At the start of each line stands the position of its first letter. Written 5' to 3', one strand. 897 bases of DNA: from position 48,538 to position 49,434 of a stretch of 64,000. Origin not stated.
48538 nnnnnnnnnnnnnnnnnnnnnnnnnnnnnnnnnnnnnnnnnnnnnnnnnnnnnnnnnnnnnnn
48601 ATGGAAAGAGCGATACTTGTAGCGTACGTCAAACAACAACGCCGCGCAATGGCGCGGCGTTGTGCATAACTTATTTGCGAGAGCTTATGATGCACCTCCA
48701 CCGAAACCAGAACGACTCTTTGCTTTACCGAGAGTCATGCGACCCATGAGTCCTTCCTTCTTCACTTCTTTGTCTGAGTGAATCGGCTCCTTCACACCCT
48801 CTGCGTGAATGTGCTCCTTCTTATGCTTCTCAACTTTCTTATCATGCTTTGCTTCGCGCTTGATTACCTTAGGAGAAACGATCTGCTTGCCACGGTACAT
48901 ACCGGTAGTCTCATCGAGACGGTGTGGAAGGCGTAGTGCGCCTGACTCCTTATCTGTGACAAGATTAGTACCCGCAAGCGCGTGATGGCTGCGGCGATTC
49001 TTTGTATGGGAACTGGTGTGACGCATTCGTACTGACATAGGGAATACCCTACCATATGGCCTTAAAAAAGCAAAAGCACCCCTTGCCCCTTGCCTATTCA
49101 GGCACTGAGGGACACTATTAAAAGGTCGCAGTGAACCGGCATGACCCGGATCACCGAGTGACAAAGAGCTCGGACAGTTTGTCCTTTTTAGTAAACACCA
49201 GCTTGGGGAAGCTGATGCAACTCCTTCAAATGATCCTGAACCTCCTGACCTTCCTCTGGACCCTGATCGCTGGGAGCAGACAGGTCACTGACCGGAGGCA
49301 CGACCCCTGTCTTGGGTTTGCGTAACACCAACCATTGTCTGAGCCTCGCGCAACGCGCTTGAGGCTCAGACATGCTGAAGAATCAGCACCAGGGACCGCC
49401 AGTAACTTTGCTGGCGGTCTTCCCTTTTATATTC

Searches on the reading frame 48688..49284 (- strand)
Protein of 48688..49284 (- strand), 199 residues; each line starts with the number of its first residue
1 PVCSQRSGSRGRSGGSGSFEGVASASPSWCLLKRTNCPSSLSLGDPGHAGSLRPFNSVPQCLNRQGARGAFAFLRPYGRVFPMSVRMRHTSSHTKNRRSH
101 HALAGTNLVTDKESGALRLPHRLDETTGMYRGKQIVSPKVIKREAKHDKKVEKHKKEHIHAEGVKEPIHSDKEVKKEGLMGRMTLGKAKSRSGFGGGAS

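Call 85: search_protein_families(library=pfam, proteins=[window:48688-49284:-], max_evalue=0.001)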
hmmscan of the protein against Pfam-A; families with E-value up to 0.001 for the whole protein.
window:48688-49284:- (199 aa): 1 family
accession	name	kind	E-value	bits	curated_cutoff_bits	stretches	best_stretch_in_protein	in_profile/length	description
PF01783.29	Ribosomal_L32p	-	3.8e-11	43.4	21.3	1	88-137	6-55/56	Ribosomal L32p protein family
